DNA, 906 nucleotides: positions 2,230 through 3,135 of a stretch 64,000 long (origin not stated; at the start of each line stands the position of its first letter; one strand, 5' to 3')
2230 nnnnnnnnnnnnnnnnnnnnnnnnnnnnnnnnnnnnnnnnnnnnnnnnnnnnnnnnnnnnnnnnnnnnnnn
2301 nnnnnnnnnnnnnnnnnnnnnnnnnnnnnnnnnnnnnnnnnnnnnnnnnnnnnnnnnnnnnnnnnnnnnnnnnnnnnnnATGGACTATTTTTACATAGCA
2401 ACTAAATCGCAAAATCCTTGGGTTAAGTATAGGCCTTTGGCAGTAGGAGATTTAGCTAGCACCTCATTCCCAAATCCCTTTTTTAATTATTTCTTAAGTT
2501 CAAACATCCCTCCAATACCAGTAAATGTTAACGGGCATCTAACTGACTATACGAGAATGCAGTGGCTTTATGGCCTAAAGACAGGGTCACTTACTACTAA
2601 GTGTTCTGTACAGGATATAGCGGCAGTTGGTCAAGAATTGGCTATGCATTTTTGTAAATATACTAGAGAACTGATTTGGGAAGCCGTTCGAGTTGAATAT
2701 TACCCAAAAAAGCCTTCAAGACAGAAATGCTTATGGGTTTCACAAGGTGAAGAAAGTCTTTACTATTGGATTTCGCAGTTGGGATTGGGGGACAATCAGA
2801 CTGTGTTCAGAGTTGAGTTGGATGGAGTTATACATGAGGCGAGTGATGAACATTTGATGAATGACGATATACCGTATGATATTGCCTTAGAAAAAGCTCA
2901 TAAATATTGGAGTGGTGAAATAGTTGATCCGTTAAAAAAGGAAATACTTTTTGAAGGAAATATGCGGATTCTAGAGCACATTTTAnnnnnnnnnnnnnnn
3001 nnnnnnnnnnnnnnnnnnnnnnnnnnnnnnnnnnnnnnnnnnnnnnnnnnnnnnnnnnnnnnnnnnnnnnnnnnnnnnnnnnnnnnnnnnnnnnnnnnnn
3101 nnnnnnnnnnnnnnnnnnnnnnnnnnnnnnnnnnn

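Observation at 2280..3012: AT-rich orphan gene with its own repeat-bearing upstream region, wedged between the spanins and the packaging module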

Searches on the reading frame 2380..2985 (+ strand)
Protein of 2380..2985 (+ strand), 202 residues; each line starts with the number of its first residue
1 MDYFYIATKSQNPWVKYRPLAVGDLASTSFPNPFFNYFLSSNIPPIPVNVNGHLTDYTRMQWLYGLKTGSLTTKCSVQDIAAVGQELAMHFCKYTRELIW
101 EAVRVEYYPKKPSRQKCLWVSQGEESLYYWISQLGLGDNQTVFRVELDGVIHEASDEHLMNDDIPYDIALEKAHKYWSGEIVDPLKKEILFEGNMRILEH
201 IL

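Call 5: search_protein_families(proteins=[window:2380-2985:+], library=padloc, max_evalue=1)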
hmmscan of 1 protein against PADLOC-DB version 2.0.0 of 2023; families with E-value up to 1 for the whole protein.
window:2380-2985:+ (202 aa): 0 families

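Call 6: search_protein_families(proteins=[window:2380-2985:+], library=phrogs, max_evalue=1)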
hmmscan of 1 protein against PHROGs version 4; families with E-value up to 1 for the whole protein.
window:2380-2985:+ (202 aa): 3 families
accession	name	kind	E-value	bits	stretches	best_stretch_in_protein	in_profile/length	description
phrog_9842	-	unknown function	2.4e-130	433.4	1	1-202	1-202/202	-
phrog_5663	-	unknown function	4.2e-12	47.3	1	93-195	66-167/175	-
phrog_22401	-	unknown function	0.02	15.7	1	57-97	67-107/168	-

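Call 7: search_protein_families(proteins=[window:2380-2985:+], library=ncbifam, max_evalue=1)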
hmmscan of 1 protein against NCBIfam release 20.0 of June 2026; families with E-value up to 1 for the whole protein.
window:2380-2985:+ (202 aa): 1 family
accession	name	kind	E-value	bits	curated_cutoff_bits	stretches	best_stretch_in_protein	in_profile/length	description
NF033575.1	blaRHO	exception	0.17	10.8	825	1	60-105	250-295/380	RHO family class C beta-lactamase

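Call 8: profile_search(protein=window:2380-2985:+)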
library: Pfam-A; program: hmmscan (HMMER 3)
A. the first sequence (202 residues): domains with independent E <= 10: 1; with E <= 0.001: 1
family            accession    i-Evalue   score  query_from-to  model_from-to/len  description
DUF2441           PF10386.15    3.7e-11    43.6      90-179        49-141/141  Protein of unknown function (DUF2441)

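Call 16: find_homologous_proteins(query=window:2380-2985:+)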
Query window:2380-2985:+ (202 aa): 28 proteins with E <= 0.001 among 128 candidates.
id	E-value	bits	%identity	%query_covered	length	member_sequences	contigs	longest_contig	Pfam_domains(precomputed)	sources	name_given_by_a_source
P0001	1.9e-135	467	99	100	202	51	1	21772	PF10386.17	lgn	-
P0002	1.9e-108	379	78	100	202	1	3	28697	PF10386.17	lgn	-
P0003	4.3e-105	368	100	79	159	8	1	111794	PF10386.17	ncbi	ncbi:DUF2441 domain-containing protein, partial [Escherichia coli]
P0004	5.5e-105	368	77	100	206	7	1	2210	PF10386.17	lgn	-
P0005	1.7e-92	327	80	88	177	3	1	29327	PF10386.17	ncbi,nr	ncbi:DUF2441 domain-containing protein [Escherichia coli]|nr:DUF2441 domain-containing protein [Esch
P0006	1.2e-83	298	66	99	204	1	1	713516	PF10386.17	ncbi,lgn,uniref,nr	ncbi:DUF2441 domain-containing protein [Scandinavium sp. TWS1a]|uniref:DUF2441 domain-containing pro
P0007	1.2e-79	285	61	100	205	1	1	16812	PF10386.17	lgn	-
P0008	9.3e-77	275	59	100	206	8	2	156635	PF10386.17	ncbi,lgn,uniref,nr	ncbi:DUF2441 domain-containing protein [Citrobacter freundii]|uniref:DUF2441 domain-containing prote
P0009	1.4e-72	262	57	99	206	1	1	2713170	PF10386.17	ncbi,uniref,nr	ncbi:DUF2441 domain-containing protein [Enterobacter quasiroggenkampii]|uniref:DUF2441 domain-contai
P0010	9.8e-71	256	100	55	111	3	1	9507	-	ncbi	ncbi:TPA: hypothetical protein ACM28E_004731, partial [Escherichia coli]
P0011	9.7e-69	249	55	99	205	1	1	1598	PF10386.17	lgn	-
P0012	8.5e-68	246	57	99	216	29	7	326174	PF10386.17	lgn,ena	-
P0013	1.5e-66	242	54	99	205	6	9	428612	PF10386.17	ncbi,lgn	ncbi:TPA: DUF2441 domain-containing protein [Enterobacter hormaechei]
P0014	2.4e-66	241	55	99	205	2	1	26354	PF10386.17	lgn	-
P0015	5.6e-65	237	54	98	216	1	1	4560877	PF10386.17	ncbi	ncbi:DUF2441 domain-containing protein [Citrobacter sp. OP27]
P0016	1.4e-64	236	51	99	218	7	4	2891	PF10386.17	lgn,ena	-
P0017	1.9e-64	235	52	99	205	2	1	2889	PF10386.17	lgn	-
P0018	6.0e-64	234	53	98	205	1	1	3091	PF10386.17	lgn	-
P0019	1.3e-63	233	51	99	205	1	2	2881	PF10386.17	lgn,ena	-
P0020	1.5e-59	219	48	99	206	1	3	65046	PF10386.17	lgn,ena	-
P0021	8.3e-56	207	46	99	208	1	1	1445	PF10386.17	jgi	jgi:hypothetical protein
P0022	1.8e-54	203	62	69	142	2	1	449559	PF10386.17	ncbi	ncbi:DUF2441 domain-containing protein [Escherichia coli]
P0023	1.5e-52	196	46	99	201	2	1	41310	PF10386.17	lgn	-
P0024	1.2e-51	193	47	99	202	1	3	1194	PF10386.17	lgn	-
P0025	3.6e-51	192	45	99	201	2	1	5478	PF10386.17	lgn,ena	-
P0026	3.0e-48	182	46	99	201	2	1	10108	PF10386.17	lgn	-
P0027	3.5e-15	74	37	66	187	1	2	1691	PF10386.17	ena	-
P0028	9.7e-12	63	31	87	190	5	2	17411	PF10386.17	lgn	-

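Call 18: search_solved_structures(query=window:2380-2985:+, max_evalue=10, show_alignments=2)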
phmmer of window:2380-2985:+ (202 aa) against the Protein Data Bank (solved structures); distinct sequences matched with E-value up to 10: 5.
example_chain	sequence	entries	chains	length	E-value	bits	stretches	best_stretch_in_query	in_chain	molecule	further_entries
2aua_A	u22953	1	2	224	1.6e-09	41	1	93-200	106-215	hypothetical protein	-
8a22_Bc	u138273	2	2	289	0.7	12.7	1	13-55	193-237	uS3m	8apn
8apo_Bc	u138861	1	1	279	0.71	12.7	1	13-55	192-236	uS3m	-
9h91_M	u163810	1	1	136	1.2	12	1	98-138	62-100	50S ribosomal protein L16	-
28nt_L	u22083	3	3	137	1.3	11.9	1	104-137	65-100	Large ribosomal subunit protein uL16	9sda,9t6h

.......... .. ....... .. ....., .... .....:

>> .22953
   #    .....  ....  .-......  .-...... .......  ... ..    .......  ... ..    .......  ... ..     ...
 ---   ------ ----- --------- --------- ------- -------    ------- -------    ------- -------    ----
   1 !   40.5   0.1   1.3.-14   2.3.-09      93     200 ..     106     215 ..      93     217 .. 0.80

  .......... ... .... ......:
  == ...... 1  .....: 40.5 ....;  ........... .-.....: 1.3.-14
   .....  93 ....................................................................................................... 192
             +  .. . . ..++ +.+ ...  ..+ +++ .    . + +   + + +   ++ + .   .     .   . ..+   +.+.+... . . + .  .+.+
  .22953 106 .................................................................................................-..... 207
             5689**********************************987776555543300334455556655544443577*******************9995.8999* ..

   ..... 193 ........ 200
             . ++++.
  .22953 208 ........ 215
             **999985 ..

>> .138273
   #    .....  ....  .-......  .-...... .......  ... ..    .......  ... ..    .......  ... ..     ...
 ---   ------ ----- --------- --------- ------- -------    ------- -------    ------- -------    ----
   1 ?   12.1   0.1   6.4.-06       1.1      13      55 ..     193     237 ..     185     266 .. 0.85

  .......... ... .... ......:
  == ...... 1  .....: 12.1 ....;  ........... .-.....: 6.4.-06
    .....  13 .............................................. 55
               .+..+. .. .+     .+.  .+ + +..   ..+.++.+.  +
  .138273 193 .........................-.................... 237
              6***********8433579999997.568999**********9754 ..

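Call 23: find_encoding_contigs(protein=P0006, flank=6000, max_places=3)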
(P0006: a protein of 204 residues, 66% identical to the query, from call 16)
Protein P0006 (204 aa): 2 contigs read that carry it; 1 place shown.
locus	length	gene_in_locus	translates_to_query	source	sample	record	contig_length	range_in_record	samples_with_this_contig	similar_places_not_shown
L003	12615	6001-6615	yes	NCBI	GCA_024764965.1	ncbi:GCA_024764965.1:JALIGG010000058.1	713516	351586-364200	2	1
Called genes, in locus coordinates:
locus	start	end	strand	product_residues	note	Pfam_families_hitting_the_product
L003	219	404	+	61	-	-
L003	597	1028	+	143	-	-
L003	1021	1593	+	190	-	PF07463:NUMOD4, PF13392:HNH_3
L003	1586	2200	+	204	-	PF05766:NinG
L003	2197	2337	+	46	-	PF26818:Phage_YlcG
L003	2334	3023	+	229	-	PF06323:Phage_antiter_Q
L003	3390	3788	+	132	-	PF16931:Phage_holin_8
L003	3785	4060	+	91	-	PF05449:Phage_holin_3_7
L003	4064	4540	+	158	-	-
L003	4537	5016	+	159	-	PF03245:Phage_lysis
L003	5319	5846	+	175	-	PF04383:KilA-N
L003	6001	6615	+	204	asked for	PF10386:DUF2441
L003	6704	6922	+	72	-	-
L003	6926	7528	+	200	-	-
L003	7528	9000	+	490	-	-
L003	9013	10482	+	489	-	PF06381:Phage_portal_3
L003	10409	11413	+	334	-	PF04233:Phage_Mu_F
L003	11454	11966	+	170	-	-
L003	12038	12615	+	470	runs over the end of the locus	-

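Call 24: find_encoding_contigs(protein=P0008, flank=6000, max_places=3)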
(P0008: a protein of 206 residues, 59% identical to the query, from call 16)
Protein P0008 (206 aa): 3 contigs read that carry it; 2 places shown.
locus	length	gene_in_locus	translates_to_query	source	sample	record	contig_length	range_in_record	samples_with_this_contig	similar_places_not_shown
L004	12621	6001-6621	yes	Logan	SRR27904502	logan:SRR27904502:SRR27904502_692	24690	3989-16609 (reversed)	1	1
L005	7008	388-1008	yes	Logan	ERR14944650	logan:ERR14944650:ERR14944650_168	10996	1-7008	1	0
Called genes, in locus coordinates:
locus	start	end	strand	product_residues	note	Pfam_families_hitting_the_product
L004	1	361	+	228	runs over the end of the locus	PF09669:Phage_pRha (weak), PF03374:ANT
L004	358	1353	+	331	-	PF06147:DUF968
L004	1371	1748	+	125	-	PF06530:Phage_antitermQ, PF06576:DUF1133 (weak)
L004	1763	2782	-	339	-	-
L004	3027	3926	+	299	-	-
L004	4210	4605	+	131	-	PF16931:Phage_holin_8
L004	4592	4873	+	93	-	PF05449:Phage_holin_3_7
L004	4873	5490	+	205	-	PF00182:Glyco_hydro_19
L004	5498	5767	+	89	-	-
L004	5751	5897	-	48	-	-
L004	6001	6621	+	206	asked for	PF10386:DUF2441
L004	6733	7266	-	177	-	-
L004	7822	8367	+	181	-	PF07471:Phage_Nu1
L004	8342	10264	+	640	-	PF05876:GpA_ATPase, PF20454:GpA_nuclease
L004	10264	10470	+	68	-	PF02831:gpW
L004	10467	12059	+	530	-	PF05136:Phage_portal_2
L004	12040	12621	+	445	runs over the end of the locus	PF25145:NfeD1b_N, PF01343:Peptidase_S49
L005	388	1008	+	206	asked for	PF10386:DUF2441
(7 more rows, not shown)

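Call 25: find_encoding_contigs(protein=P0012, flank=6000, max_places=4)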
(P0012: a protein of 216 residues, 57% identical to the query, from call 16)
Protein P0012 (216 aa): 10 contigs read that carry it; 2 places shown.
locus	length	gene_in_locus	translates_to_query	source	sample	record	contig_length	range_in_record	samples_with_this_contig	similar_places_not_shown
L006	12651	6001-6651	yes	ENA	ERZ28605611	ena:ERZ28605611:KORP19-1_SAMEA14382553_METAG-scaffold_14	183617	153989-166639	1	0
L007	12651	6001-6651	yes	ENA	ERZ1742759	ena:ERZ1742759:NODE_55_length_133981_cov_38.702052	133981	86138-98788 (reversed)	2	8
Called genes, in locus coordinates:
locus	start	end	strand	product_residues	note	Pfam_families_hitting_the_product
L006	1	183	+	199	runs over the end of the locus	PF07105:DUF1367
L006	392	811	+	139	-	-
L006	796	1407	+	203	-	PF05766:NinG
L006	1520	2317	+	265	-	PF27659:CHP02642 (faint), PF03589:Antiterm, PF00684:DnaJ_CXXCXGXG (faint), PF03589:Antiterm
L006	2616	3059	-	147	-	-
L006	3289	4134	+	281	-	PF16868:NMT1_3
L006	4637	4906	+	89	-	PF16080:Phage_holin_2_3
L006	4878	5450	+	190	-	PF00959:Phage_lysozyme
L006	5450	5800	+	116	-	-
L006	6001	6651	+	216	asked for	PF10386:DUF2441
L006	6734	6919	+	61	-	-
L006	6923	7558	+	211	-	PF18894:PhageMetallopep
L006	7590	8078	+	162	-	PF10045:DUF2280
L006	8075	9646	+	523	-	-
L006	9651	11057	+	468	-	PF13264:DUF4055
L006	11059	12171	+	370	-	PF04233:Phage_Mu_F (weak)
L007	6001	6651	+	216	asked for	PF10386:DUF2441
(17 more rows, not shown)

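Call 30: search_protein_representatives(alignment_id=A1)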
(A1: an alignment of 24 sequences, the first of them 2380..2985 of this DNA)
Query: 24 sequences, 205 profile positions. Proteins with E-value up to 0.001 (for the whole library): 1428; up to 1e-10: 692; up to 1e-30: 37. The best 150 are listed.
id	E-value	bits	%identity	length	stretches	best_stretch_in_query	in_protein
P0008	1.1e-92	325.8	-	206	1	1-204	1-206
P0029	4.5e-67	242.2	-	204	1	1-204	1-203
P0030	2.0e-54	200.8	-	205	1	1-204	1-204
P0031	1.1e-49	185.4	-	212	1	5-204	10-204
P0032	2.0e-45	171.4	-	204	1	1-204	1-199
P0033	3.9e-44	167.2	-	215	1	2-203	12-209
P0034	5.0e-44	166.9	-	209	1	5-204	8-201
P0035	6.4e-43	163.3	-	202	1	2-204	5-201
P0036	1.1e-41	159.3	-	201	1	4-202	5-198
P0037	1.1e-41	159.2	-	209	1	4-204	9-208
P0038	3.3e-41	157.7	-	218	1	2-203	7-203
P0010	5.2e-40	153.8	-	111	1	3-113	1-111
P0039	6.9e-39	150.1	-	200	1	4-204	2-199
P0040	4.1e-38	147.6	-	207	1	4-202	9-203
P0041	7.7e-38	146.7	-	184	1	31-204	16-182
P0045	2.4e-35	138.6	-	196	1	3-201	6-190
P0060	5.1e-31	124.4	-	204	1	3-203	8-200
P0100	6.2e-27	111.1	-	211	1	3-203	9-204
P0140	1.1e-24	103.7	-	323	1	2-204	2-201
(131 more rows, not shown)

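Call 36: find_encoding_contigs(protein=P0002, flank=5000, max_places=3)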
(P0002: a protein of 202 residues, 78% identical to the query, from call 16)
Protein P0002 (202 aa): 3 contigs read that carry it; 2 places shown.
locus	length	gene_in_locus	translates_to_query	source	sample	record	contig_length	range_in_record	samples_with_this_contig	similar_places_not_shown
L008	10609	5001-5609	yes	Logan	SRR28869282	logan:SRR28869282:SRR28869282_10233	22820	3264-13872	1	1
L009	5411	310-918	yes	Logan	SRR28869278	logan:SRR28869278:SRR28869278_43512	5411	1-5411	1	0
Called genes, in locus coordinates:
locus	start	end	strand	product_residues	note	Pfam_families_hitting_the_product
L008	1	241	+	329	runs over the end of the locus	PF06147:DUF968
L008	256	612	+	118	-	PF06530:Phage_antitermQ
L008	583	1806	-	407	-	-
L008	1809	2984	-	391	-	PF04245:NA37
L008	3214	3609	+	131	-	PF16931:Phage_holin_8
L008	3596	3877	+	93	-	PF05449:Phage_holin_3_7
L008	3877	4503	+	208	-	PF00182:Glyco_hydro_19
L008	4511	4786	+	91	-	-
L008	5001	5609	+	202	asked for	PF10386:DUF2441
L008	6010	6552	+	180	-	-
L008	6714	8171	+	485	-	-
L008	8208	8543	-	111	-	PF10796:Anti-adapt_IraP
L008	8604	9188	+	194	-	-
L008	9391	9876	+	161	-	PF26841:Hendrixvirinae_terminase_S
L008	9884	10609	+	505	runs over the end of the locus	PF03354:TerL_ATPase, PF20441:TerL_nuclease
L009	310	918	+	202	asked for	PF10386:DUF2441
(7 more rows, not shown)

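Call 37: find_encoding_contigs(protein=P0005, flank=5000, max_places=3)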
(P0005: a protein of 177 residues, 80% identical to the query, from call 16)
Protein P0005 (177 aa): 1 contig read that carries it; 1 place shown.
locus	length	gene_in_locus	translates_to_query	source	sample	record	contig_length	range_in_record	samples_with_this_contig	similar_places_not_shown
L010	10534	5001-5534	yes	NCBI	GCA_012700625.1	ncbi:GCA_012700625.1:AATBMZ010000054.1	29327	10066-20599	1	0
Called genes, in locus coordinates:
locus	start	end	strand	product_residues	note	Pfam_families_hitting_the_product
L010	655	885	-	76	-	PF25694:N_peptide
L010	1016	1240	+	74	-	-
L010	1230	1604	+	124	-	-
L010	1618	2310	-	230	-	PF00717:Peptidase_S24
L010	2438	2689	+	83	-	PF15943:YdaS_toxin, PF01381:HTH_3 (weak)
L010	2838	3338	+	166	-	PF06530:Phage_antitermQ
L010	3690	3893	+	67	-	PF16080:Phage_holin_2_3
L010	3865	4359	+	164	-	PF00959:Phage_lysozyme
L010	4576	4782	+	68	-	PF06085:Rz1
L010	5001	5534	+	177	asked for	PF10386:DUF2441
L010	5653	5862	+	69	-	-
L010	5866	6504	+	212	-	PF18894:PhageMetallopep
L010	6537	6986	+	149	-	PF10045:DUF2280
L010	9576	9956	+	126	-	PF24085:DUF7370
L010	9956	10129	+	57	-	-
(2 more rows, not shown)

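Call 41: predict_structure(alignment_id=A2)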
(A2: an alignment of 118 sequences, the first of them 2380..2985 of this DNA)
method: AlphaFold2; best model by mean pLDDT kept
length: 202 residues; sequences in the alignment: 118
mean_pLDDT: 96.2   pTM: 0.88
mean pLDDT of the five models: 96.2, 95.6, 95.4, 95.4, 95.3
residues with pLDDT >= 90: 193; 70-90: 9; 50-70: 0; < 50: 0
segments of 3 or more residues with pLDDT < 50: none
pLDDT, mean of each block of 10 residues (from residue 1): 95 94 97 95 92 96 98 97 96 96 98 98 97 96 98 94 94 98 96 98 96
secondary structure, 60 per line:
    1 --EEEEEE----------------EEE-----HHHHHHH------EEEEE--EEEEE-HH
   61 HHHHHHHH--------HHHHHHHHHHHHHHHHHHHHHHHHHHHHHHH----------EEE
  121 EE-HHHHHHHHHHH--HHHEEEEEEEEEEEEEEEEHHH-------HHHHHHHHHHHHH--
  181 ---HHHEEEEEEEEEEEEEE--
elements in order: E3-8 E25-27 H33-39 E46-50 E53-57 H59-68 H77-107 E118-122 H124-134 E140-155 H166-178 E187-200

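Call 48: search_dna_similar(query=window:2380-2985:+, collection=phages, mode=protein, max_evalue=0.001, max_rows=40)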
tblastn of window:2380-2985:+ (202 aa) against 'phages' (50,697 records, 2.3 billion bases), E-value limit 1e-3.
Records with a match: 2; places in all: 2; records where one place covers at least 80% of the query: 2.
Best place of each record, by identity: <60% 2.
By first word of the organism name: Cronobacter 2.
By host as written in the record: UV-induced Cronobacter sakazakii ES15 2.
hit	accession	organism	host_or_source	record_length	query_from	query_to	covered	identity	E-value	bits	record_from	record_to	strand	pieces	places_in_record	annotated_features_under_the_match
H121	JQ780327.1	Cronobacter phage phiES15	UV-induced Cronobacter sakazakii ES15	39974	1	201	100%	41.1%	2e-46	168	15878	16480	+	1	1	hypothetical protein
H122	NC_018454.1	Cronobacter phage phiES15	UV-induced Cronobacter sakazakii ES15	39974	1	201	100%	41.1%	2e-46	168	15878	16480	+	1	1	DUF2441 domain-containing protein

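Call 50: get_annotated_region(hit=H122, flank=5000)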
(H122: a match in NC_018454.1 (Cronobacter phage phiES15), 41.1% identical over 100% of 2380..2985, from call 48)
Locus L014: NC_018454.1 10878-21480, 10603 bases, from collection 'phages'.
description: Cronobacter phage phiES15, complete genome.
organism: Cronobacter phage phiES15 (NCBI taxid 1168280)
taxonomy: Viruses; Duplodnaviria; Heunggongvirae; Uroviricota; Caudoviricetes
host: UV-induced Cronobacter sakazakii ES15; source: -; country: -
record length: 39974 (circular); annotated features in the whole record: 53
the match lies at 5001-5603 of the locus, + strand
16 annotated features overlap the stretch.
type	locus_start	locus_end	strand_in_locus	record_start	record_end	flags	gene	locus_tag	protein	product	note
CDS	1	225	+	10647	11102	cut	-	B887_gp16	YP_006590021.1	YbcN family protein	-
CDS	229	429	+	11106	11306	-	-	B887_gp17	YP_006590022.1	hypothetical protein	-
CDS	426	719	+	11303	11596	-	-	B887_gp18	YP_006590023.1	HNH endonuclease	-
CDS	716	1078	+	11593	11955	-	-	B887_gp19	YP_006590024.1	RusA family crossover junction endodeoxyribonuclease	-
CDS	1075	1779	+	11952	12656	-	-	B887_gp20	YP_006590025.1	anti-termination protein Q-like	-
CDS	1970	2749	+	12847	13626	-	-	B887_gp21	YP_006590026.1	serine-threonine kinase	-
CDS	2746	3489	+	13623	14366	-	-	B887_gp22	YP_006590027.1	protein phosphatase 2C domain-containing protein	-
CDS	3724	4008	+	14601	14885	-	-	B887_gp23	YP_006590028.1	hypothetical protein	-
CDS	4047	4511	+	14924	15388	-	-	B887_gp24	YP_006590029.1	endolysin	-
CDS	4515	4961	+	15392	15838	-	-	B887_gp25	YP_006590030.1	Rz-like spanin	-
CDS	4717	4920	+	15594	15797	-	-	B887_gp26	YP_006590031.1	Rz-like spanin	-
CDS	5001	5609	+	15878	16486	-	-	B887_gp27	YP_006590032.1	DUF2441 domain-containing protein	-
CDS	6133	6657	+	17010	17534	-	-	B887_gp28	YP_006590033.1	terminase small subunit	-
CDS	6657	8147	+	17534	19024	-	-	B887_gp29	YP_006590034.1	terminase large subunit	-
CDS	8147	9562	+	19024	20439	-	-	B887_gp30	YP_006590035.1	portal protein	-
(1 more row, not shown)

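Call 52: find_encoding_contigs(protein=P0032, flank=5000, max_places=3)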
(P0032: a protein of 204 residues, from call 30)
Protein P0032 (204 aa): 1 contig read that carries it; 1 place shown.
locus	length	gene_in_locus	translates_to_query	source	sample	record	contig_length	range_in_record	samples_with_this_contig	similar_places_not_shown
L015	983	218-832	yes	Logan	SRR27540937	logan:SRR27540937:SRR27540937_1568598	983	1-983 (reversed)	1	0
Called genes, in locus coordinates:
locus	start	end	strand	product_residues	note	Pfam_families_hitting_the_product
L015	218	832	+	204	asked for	PF10386:DUF2441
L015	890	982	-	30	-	?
